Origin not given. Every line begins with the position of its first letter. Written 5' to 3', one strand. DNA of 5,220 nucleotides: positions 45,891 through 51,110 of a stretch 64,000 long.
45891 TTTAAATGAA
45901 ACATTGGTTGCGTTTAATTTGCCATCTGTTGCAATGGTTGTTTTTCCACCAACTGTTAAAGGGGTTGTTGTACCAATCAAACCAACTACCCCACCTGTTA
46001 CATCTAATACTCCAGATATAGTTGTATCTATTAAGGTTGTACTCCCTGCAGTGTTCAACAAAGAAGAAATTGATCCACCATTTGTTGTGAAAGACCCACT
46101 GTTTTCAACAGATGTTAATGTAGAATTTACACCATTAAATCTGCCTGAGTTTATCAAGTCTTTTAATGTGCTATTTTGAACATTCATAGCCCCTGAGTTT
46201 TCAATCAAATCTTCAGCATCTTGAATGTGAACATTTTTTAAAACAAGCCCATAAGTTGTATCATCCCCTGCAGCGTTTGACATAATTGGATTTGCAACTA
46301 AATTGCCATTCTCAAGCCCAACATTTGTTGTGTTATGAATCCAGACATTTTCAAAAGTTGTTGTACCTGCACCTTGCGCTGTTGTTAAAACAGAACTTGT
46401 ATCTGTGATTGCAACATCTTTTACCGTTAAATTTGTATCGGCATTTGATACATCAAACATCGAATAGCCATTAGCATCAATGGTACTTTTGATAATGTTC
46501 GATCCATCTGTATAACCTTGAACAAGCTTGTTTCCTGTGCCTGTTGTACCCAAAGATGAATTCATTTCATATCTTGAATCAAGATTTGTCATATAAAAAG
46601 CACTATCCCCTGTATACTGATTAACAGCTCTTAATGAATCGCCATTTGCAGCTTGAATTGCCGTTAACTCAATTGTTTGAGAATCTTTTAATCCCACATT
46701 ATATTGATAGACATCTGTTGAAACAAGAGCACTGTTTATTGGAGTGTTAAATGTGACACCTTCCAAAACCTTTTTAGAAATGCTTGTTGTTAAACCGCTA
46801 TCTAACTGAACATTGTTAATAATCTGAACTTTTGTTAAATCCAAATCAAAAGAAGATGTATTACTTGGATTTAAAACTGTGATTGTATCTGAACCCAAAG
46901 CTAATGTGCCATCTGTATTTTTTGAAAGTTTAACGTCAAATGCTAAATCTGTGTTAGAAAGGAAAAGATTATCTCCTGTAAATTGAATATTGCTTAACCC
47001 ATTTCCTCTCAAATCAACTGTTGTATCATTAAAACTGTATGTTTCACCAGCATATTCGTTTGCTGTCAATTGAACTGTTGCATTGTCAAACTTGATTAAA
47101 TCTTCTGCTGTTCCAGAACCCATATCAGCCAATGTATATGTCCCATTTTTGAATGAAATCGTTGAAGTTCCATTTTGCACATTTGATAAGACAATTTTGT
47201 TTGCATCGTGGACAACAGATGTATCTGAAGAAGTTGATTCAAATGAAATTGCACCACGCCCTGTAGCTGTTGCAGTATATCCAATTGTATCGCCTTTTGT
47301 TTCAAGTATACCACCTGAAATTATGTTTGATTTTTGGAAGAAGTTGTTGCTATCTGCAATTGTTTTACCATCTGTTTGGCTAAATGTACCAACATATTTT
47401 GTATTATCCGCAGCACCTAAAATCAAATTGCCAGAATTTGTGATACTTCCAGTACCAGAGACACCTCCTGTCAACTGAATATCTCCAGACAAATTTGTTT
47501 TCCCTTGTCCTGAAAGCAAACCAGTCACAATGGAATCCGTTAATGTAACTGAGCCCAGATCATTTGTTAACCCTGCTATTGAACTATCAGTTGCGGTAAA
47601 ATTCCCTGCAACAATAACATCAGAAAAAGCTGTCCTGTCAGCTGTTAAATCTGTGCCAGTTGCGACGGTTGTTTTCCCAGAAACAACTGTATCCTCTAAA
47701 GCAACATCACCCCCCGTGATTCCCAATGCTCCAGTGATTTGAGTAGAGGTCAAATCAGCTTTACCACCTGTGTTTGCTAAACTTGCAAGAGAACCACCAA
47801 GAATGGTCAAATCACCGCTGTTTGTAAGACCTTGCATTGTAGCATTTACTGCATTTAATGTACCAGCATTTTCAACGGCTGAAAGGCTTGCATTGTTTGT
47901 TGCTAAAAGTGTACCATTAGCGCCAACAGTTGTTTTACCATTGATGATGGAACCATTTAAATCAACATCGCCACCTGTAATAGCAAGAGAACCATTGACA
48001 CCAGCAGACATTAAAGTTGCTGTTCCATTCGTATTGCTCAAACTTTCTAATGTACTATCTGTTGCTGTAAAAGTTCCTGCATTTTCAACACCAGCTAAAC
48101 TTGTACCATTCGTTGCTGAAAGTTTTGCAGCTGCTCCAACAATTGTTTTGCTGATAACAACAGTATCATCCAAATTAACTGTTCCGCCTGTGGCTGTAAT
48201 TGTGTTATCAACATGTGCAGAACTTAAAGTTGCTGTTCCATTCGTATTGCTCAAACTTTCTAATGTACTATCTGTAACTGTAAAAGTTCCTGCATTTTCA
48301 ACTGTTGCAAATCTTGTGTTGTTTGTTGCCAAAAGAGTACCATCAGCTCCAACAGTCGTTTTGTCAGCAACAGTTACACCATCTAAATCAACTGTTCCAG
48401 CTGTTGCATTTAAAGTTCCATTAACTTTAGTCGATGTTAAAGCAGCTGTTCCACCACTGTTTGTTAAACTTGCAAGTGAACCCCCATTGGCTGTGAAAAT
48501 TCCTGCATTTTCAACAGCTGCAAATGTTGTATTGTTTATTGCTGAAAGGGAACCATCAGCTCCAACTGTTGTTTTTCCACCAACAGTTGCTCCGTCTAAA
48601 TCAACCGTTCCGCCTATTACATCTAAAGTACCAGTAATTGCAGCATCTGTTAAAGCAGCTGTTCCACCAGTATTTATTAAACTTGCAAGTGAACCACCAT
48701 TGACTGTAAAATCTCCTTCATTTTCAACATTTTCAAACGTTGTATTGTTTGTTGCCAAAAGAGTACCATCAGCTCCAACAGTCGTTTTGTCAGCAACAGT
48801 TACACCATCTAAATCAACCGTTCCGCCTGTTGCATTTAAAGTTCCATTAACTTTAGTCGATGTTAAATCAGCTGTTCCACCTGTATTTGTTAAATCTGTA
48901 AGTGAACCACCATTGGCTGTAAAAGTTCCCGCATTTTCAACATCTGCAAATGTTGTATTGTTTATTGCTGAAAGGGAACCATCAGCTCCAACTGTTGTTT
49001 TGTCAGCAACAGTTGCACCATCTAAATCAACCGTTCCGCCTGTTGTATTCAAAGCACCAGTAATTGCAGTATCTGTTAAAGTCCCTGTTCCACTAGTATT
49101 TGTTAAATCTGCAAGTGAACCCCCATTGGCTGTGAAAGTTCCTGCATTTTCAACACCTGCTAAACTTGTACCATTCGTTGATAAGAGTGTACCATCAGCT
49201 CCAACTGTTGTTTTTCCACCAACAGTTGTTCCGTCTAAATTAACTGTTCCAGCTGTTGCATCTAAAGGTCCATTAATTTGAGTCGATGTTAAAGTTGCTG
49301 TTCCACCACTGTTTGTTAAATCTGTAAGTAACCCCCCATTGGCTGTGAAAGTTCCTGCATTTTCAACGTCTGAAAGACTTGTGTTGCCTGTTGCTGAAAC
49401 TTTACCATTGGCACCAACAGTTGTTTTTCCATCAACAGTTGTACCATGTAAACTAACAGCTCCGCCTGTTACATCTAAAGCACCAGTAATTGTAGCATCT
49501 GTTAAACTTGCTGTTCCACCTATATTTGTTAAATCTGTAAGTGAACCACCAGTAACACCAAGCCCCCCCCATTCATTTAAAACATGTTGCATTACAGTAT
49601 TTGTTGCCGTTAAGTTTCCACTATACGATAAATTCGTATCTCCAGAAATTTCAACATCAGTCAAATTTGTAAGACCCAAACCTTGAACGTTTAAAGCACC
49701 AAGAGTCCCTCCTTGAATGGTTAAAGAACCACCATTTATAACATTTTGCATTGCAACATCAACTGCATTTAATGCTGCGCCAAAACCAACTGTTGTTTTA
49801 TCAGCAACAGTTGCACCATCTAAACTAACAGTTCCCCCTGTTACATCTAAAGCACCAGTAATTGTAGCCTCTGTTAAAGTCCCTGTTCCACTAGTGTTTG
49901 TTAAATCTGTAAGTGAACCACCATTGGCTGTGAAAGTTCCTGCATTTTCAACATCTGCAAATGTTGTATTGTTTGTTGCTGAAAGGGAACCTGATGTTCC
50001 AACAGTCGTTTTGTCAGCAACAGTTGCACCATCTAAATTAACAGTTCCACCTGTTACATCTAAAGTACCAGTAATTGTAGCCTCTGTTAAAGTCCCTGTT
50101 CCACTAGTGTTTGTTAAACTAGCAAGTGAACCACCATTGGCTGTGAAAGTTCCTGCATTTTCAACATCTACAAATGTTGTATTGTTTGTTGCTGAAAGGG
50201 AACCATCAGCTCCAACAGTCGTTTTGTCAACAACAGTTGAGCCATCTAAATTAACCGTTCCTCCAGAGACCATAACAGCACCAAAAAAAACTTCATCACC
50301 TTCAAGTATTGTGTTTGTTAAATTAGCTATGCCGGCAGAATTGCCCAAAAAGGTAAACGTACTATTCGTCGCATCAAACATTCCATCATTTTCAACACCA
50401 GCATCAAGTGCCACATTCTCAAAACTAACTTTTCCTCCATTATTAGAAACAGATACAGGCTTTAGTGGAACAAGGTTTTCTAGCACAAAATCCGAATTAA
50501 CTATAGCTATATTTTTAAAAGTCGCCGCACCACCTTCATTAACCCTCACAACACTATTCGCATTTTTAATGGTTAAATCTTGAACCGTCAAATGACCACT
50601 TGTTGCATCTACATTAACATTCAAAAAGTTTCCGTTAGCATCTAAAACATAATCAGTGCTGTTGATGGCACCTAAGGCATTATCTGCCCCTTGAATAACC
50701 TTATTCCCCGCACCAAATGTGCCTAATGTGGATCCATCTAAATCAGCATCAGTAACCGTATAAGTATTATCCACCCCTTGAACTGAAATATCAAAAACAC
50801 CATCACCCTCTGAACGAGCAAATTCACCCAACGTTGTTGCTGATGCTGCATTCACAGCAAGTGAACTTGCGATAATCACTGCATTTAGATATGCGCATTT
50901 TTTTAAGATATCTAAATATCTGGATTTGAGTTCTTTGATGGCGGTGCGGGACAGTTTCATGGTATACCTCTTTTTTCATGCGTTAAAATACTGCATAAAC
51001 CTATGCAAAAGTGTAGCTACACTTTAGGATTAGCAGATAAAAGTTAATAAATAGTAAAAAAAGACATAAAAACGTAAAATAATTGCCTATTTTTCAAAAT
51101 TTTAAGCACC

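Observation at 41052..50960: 9.9-kb autotransporter with triplicated modular passenger and extensive tandem DNA repeats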

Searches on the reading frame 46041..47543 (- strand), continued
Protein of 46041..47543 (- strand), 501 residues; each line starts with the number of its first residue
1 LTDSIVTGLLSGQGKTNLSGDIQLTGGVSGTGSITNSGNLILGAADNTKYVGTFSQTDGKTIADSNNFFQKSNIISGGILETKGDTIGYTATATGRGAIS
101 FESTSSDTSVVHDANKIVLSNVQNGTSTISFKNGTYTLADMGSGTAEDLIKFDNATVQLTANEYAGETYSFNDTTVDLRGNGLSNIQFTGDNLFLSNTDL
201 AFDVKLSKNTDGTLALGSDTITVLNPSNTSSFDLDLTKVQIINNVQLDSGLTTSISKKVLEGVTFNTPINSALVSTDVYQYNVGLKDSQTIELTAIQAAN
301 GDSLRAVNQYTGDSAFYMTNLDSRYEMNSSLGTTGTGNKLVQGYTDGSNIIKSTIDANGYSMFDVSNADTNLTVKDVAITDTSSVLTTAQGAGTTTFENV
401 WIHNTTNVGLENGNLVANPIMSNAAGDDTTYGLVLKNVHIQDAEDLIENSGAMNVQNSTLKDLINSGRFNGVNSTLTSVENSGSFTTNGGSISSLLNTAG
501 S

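Call 86: search_protein_families(library=pfam, proteins=[P0004, P0008, P0017, P0010, P0024], max_evalue=0.001)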
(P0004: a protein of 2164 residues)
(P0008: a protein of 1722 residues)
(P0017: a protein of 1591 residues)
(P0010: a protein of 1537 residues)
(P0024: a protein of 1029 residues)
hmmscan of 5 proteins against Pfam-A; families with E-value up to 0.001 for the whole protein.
P0004 (2164 aa): 2 families
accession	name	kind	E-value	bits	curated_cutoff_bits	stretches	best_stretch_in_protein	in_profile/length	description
PF03797.25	Autotransporter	-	5.2e-35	121.9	26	1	1906-2143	1-254/255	Autotransporter beta-domain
PF02415.23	Chlam_PMP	-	2.6e-17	61.5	20.6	0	167-189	2-19/19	Chlamydia polymorphic membrane protein (Chlamydia_PMP) repeat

P0008 (1722 aa): 3 families
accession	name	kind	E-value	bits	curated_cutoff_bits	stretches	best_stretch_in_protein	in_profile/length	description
PF03797.25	Autotransporter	-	5.7e-32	111.9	26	1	1275-1522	1-255/255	Autotransporter beta-domain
PF00691.25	OmpA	-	1.3e-20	74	27.2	1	1620-1715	1-98/98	OmpA family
PF02415.23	Chlam_PMP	-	3.1e-19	67.4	20.6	1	165-182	1-18/19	Chlamydia polymorphic membrane protein (Chlamydia_PMP) repeat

P0017 (1591 aa): 2 families
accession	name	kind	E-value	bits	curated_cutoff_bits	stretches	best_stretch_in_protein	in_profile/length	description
PF03797.25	Autotransporter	-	1.4e-33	117.2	26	1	1341-1571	4-255/255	Autotransporter beta-domain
PF02415.23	Chlam_PMP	-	1.6e-10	40.6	20.6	0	201-224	1-19/19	Chlamydia polymorphic membrane protein (Chlamydia_PMP) repeat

P0010 (1537 aa): 1 family
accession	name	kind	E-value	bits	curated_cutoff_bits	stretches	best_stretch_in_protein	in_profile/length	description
PF02415.23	Chlam_PMP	-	1.1e-41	136.7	20.6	0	898-915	2-19/19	Chlamydia polymorphic membrane protein (Chlamydia_PMP) repeat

P0024 (1029 aa): 1 family
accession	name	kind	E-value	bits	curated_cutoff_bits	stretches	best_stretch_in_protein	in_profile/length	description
PF03797.25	Autotransporter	-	1e-33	117.6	26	1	771-1008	1-254/255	Autotransporter beta-domain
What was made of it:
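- On Chlamydial-type Pmp autotransporter: Relatives P0004, P0008, P0010 and P0017 do hit PF02415 (call 86).
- Closest known: Pmp-repeat autotransporters of Elusimicrobia, Endomicrobia and other uncultured anaerobes. Different: Their solenoid parts are PF02415 GGA[ILV]/FxxN repeats (call 86).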

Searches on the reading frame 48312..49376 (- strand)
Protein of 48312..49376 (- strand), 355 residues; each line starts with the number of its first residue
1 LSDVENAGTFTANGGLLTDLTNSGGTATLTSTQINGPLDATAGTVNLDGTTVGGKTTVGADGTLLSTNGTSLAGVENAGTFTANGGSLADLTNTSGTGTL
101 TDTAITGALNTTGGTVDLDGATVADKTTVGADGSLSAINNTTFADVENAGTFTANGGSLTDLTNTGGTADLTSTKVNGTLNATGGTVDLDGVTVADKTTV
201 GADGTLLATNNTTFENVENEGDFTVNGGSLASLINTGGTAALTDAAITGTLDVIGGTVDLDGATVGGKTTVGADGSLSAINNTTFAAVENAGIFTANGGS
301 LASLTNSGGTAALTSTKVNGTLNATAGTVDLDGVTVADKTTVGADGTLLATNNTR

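Call 54: search_protein_families(library=ncbifam, proteins=[window:48312-49376:-], max_evalue=1)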
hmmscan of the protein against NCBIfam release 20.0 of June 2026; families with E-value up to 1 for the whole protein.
window:48312-49376:- (355 aa): 1 family
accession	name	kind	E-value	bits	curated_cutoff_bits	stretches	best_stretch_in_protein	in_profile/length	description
NF010166.0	PRK13646.1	equivalog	0.27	10.4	458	0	297-340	32-75/286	energy-coupling factor transporter ATPase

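Call 76: find_homologous_proteins(query=window:48312-49376:-, max_evalue=0.001)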
Query window:48312-49376:- (355 aa): 1 proteins with E <= 0.001 among 8000 candidates.
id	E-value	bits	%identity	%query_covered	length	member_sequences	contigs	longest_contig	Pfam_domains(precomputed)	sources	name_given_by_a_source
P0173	3.5e-85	304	50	79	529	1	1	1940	-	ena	-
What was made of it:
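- On Rickettsial rOmpA/Sca0: A search with five 71-aa units returned one unnamed metagenomic fragment only (call 76). rOmpA was not compared directly.
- Closest known: Rickettsia rOmpA. Different: The search gave a single unnamed hit (call 76). rOmpA itself was not compared directly.
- Tried and rejected: Homology of the 71-aa array to named proteins such as rOmpA: none found (call 76).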

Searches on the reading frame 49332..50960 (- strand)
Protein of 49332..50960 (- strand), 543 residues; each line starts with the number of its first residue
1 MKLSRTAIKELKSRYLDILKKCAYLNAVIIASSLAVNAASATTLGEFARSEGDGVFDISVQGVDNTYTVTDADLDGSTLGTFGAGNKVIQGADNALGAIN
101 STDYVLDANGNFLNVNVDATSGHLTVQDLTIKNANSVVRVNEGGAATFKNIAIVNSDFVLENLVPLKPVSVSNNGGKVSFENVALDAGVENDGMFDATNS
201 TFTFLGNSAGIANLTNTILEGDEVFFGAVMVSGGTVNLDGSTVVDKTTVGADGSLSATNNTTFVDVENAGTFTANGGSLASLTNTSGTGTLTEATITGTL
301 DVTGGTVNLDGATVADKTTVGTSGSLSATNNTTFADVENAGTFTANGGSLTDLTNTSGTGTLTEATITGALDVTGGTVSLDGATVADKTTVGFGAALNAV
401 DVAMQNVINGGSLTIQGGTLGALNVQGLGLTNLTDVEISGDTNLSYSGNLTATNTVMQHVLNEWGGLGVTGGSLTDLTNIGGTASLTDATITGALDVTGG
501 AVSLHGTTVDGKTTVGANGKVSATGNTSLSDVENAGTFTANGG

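Call 8: search_protein_families(library=pfam, proteins=[window:49332-50960:-], max_evalue=1)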
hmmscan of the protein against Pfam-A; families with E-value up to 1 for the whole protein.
seq(543 aa): 1 family
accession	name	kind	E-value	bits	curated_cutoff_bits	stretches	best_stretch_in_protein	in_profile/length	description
PF04076.19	BOF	-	0.032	14.7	25.8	0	297-339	58-100/103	Bacterial OB fold (BOF) protein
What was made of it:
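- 50838..50960 (-): Signal peptide, aa 1-41. A conserved basic N-extension (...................) is followed by the hydrophobic core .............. and an ASA|TT cleavage motif. It is not ESPR (call 8).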

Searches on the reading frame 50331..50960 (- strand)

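Call 54: search_protein_families(library=ncbifam, proteins=[window:50331-50960:-], max_evalue=1)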
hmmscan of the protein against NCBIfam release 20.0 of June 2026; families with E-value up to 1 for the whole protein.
seq(210 aa): 1 family
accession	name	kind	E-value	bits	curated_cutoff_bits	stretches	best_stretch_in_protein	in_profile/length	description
TIGR00686.1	phnA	hypoth_equivalog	0.018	15.2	80.2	1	104-161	42-91/109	zinc ribbon domain-containing protein YjdM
